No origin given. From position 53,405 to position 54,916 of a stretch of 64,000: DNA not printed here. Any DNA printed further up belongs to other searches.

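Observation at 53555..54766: Cargo gene: 403-aa protein with no recognisable domain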

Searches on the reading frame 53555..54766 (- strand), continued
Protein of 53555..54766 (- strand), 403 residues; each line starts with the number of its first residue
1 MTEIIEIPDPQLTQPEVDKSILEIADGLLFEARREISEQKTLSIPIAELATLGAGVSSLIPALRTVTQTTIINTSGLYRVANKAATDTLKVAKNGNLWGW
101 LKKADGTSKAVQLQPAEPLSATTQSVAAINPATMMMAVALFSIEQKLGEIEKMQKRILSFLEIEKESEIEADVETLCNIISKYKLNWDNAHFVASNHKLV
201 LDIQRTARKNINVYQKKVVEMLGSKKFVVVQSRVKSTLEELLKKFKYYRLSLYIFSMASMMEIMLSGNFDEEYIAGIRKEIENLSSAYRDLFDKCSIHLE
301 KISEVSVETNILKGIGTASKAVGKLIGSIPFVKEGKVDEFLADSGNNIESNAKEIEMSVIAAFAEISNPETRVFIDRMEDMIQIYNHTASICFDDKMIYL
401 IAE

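Call 29: search_protein_families(library=pfam, alignment_id=A3, max_evalue=0.01)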
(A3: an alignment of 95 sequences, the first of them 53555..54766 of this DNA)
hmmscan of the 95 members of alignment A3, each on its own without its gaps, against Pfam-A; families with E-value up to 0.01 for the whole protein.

A. member 1, window:53555-54766:- (403 aa): 0 families

B. families by the number of members that match (of 95 scanned): 8 families
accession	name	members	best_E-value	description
PF20369.3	DUF6664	3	0.0033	Family of unknown function (DUF6664)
PF07407.17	Seadorna_VP6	2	0.00014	Seadornavirus VP6 protein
PF04960.20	Glutaminase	1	0.00083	Glutaminase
PF08178.16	GnsAB_toxin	1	0.001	GnsA/GnsB toxin of bacterial toxin-antitoxin system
PF04108.17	ATG17_like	1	0.0037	Autophagy protein ATG17-like domain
PF02056.22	Glyco_hydro_4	1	0.0039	Family 4 glycosyl hydrolase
PF03415.19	Peptidase_C11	1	0.0076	Clostripain family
PF19071.5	DUF5767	1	0.009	Family of unknown function (DUF5767)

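Call 31: find_encoding_contigs(protein=P0001, flank=4000, max_places=6)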
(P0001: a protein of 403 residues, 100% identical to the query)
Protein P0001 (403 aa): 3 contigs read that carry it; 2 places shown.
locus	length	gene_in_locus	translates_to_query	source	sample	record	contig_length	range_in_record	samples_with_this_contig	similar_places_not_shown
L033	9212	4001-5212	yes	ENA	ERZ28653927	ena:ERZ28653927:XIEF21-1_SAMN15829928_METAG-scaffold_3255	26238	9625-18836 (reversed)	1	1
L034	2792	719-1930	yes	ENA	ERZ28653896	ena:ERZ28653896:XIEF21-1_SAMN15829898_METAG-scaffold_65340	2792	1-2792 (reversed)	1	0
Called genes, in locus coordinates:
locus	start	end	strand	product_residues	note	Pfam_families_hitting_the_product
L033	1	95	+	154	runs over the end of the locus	PF01219:DAGK_prokar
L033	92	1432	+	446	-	PF01938:TRAM, PF05958:tRNA_U5-meth_tr, PF02475:TRM5-TYW2_MTfase (weak), PF03602:Cons_hypoth95, PF05175:MTS, PF09445:Methyltransf_15, PF13649:Methyltransf_25, PF13847:Methyltransf_31, +1 more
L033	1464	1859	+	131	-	-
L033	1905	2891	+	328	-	PF00149:Metallophos, PF12850:Metallophos_2 (weak)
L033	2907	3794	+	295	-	-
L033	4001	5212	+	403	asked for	-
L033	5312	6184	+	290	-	PF00892:EamA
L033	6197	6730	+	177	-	-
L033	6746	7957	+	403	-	PF07690:MFS_1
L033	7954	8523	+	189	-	PF18927:CrtO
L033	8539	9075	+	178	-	PF00583:Acetyltransf_1 (weak)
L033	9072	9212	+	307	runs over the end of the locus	PF01207:Dus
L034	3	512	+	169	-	?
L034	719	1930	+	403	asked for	-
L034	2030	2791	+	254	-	?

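Call 36: find_encoding_contigs(protein=P0026, flank=4000, max_places=10)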
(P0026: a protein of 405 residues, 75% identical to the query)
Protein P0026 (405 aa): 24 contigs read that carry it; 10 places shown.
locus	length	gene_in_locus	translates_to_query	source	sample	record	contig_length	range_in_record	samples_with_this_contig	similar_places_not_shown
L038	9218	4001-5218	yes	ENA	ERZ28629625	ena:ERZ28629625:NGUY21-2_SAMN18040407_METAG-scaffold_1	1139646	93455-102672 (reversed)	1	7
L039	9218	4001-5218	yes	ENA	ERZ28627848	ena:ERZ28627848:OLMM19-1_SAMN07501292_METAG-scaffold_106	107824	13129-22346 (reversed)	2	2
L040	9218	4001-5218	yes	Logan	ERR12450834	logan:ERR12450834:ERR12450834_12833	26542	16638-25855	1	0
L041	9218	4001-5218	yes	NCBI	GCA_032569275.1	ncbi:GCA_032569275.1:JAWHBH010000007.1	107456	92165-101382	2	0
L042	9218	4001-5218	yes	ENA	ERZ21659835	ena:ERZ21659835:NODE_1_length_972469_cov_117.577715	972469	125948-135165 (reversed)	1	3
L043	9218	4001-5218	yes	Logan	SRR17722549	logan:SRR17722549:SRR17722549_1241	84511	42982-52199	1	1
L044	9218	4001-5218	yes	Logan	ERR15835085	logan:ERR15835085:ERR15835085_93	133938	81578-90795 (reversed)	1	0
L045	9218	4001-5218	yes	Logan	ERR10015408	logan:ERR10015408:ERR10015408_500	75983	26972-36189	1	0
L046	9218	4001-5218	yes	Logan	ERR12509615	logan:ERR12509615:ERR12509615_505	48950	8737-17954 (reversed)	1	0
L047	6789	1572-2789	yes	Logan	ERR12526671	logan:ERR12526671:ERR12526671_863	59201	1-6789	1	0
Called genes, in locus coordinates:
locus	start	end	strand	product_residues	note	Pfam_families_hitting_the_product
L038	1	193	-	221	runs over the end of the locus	PF02254:TrkA_N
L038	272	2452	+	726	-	PF13520:AA_permease_2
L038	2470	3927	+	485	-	PF05958:tRNA_U5-meth_tr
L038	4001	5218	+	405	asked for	-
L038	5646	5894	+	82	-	-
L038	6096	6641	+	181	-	PF00440:TetR_N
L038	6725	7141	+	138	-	PF11070:DUF2871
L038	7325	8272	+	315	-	PF01297:ZnuA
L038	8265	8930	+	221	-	PF00005:ABC_tran, PF13304:AAA_21 (faint)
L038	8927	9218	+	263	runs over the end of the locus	PF00950:ABC-3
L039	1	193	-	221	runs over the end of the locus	PF02254:TrkA_N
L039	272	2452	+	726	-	PF13520:AA_permease_2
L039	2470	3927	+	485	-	PF05958:tRNA_U5-meth_tr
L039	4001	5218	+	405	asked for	-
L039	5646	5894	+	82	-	-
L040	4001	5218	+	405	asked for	-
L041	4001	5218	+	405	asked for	-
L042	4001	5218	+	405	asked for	-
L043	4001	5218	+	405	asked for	-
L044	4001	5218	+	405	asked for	-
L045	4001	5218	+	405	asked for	-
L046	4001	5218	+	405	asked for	-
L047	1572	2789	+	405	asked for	-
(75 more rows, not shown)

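Call 37: predict_structure(alignment_id=A3)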
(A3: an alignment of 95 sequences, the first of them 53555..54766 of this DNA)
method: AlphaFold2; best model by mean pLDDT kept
length: 403 residues; sequences in the alignment: 95
mean_pLDDT: 80.5   pTM: 0.72
mean pLDDT of the five models: 80.5, 79.6, 79.3, 77.7, 76.2
residues with pLDDT >= 90: 153; 70-90: 161; 50-70: 73; < 50: 16
segments of 3 or more residues with pLDDT < 50: 1-3, 6-15
pLDDT, mean of each block of 10 residues (from residue 1): 45 50 80 79 91 84 73 78 72 61 77 79 73 89 85 76 71 94 93 98 98 97 75 83 92 97 96 98 97 88 67 52 56 63 71 74 86 95 94 90 89
secondary structure, 60 per line:
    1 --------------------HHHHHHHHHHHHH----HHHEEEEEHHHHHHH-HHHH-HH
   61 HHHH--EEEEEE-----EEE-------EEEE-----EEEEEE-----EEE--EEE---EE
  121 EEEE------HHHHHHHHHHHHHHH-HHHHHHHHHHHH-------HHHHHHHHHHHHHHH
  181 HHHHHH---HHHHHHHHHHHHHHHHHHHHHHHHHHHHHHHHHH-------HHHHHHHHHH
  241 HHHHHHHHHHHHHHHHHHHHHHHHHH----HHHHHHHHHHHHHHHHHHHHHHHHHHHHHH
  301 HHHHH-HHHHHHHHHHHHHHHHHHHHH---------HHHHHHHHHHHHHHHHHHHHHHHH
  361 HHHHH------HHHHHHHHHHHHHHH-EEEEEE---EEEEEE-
elements in order: H21-33 E41-45 H46-52 H54-57 H59-64 E67-72 E78-80 E88-91 E97-102 E108-110 E113-115 E119-124 H131-145 H147-158 H166-186 H190-223 H231-266 H271-305 H307-327 H337-365 H372-386 E388-393 E397-402

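Call 47: fold_search(model_id=the predicted structure, library=pdb)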
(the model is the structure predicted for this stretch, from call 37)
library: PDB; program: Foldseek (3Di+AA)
matches with E <= 10: 662; with E <= 0.001: 0
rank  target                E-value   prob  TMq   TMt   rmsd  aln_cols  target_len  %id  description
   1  4tql_A                7.8e-02  0.57  0.16  0.26  31.3       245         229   13  Computationally designed three helix bundle (released 2014-10-15)
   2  6r1j_D                7.8e-02  0.30  0.14  0.20  27.8       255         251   12  Structure of the soluble AhlC triple head mutant of the tripartite alpha-pore forming toxin, AHL, from Aeromonas hydro (released 2019-07-10)
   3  8tup_A                8.2e-02  0.51  0.16  0.19  24.6       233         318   16  Cryo-EM structure of the human MRS2 magnesium channel under Mg2+-free condition (released 2023-09-13)
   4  4tql_B                9.6e-02  0.41  0.15  0.23  38.5       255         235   16  Computationally designed three helix bundle (released 2014-10-15)
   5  3zx6_B                1.1e-01  0.44  0.18  0.22  50.8       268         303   11  Structure of Hamp(AF1503)-Tsr fusion - Hamp (A291V) mutant (released 2012-02-29)
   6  8f7n                  1.1e-01  0.25  0.14  0.15  39.9       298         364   13  Crystal structure of chemoreceptor McpZ ligand sensing domain (released 2023-07-05)
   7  8ip3_A                1.2e-01  0.44  0.16  0.19  24.1       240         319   16  Cryo-EM structure of hMRS2-Mg (released 2023-06-14)
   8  6grj_H                1.2e-01  0.25  0.15  0.16  30.9       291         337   12  Structure of the AhlB pore of the tripartite alpha-pore forming toxin, AHL, from Aeromonas hydrophila. (released 2019-07-03)
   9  6mrt_A                1.3e-01  0.16  0.12  0.15  41.6       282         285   12  12-meric ClyA pore complex (released 2019-05-15)
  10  2wcd_A                1.5e-01  0.23  0.14  0.19  34.8       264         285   14  Crystal structure of the assembled cytolysin A pore (released 2009-05-05)
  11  8ts1_A                1.6e-01  0.08  0.12  0.11  28.2       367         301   13  Cryo-EM structure of human MRS2 with Mg2+ (released 2024-08-14)
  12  7nvo_H                1.8e-01  0.12  0.10  0.13  26.7       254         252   11  Human TRiC complex in open state with nanobody bound (released 2022-03-02)
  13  9e9r                  1.8e-01  0.09  0.10  0.02  61.0       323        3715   14  The Structure of ApoB100 from Human Low-Density Lipoprotein (released 2024-12-18)
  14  9hmx_A                2.0e-01  0.35  0.15  0.27  37.3       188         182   11  Structure of SteB-RipA complex from Mycobacterium tuberculosis (released 2025-07-30)
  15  6grj_E                2.2e-01  0.21  0.15  0.16  30.0       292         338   11  Structure of the AhlB pore of the tripartite alpha-pore forming toxin, AHL, from Aeromonas hydrophila. (released 2019-07-03)
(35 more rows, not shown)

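Call 55: search_protein_families(library=pfam, proteins=[L028:2081-2482:+, L002:2994-3479:+, L008:7396-8151:+, L038:5646-5894:+, L009:2332-5850:+, L009:7206-8474:+, L026:2436-5729:+], max_evalue=0.01)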
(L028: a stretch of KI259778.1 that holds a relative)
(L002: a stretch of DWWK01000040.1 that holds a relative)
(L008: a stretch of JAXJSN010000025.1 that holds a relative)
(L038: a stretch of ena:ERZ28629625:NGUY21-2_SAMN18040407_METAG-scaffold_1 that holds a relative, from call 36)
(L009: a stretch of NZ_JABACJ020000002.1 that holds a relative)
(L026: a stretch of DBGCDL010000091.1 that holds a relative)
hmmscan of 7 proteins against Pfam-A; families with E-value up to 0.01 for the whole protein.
L028:2081-2482:+ (133 aa): 0 families

L002:2994-3479:+ (161 aa): 1 family
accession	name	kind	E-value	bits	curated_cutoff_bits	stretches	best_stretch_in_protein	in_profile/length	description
PF13026.12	DUF3887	-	1.6e-22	80.4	31.8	1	65-158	1-91/91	Protein of unknown function (DUF3887)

L008:7396-8151:+ (251 aa): 1 family
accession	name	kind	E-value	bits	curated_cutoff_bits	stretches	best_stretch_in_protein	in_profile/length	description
PF13349.12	DUF4097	-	2.7e-09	37.2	22.9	1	22-211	10-185/247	Toastrack DUF4097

L038:5646-5894:+ (82 aa): 0 families

L009:2332-5850:+ (1172 aa): 2 families
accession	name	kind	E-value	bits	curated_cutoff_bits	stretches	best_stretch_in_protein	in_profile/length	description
PF24391.1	HD-CE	-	3e-25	89.8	27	1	798-1034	4-225/263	HD-CE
PF00078.32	RVT_1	-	3.6e-08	33.8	29.6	1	186-355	52-188/205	Reverse transcriptase (RNA-dependent DNA polymerase)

L009:7206-8474:+ (422 aa): 1 family
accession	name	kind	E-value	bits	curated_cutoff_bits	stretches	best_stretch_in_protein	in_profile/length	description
PF18145.6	SAVED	-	6.7e-41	140.5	26.2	1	216-417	1-189/190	SMODS-associated and fused to various effectors sensor domain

L026:2436-5729:+ (1097 aa): 8 families
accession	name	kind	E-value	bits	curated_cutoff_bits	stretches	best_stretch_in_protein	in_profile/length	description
PF04851.21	ResIII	-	9.1e-38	130.2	22.5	1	331-489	2-163/164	Type III restriction enzyme, res subunit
PF08463.15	EcoEI_R_C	-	5.4e-19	69.3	24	1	946-1089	2-157/163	EcoEI R protein C-terminal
PF18766.7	SWI2_SNF2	-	1.5e-18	67.7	26.7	1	336-531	1-193/221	SWI2/SNF2 ATPase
PF13643.11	DUF4145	-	2.6e-16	59.9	23.1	1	22-113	2-86/88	Domain of unknown function (DUF4145)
PF00270.35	DEAD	-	7.1e-11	42.5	26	1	336-493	3-165/167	DEAD/DEAH box helicase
PF04313.20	HSDR_N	-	1.1e-08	35.7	25.1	1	226-298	122-197/198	Type I restriction enzyme R protein N terminus (HSDR_N)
PF00271.37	Helicase_C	-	5.9e-06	26.9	23.5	1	600-699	13-108/110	Helicase conserved C-terminal domain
PF13588.12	HSDR_N_2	-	0.0034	17.9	25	1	192-299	3-102/110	Type I restriction enzyme R protein N terminus (HSDR_N)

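Call 58: find_related_loci(query=A1, collection=viral_contigs, flank=6000)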
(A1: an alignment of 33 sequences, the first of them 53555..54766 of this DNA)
Query A1 (403 aa) in viral_contigs; peptide patterns used: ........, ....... (x = any residue, [..] = any of these).
27 stretches matched a pattern; 5 encode a relative of the query (tblastn E <= 1e-3); 5 distinct loci.
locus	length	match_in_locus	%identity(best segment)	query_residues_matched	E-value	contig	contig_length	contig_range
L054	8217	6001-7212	65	1-402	6e-166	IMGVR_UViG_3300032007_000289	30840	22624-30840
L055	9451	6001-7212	65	1-402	7e-166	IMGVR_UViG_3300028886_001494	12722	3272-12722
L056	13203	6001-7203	49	6-403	2e-131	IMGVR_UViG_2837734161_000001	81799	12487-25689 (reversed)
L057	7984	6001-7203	48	6-403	8e-131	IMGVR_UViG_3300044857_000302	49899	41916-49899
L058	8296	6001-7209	62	1-402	4e-161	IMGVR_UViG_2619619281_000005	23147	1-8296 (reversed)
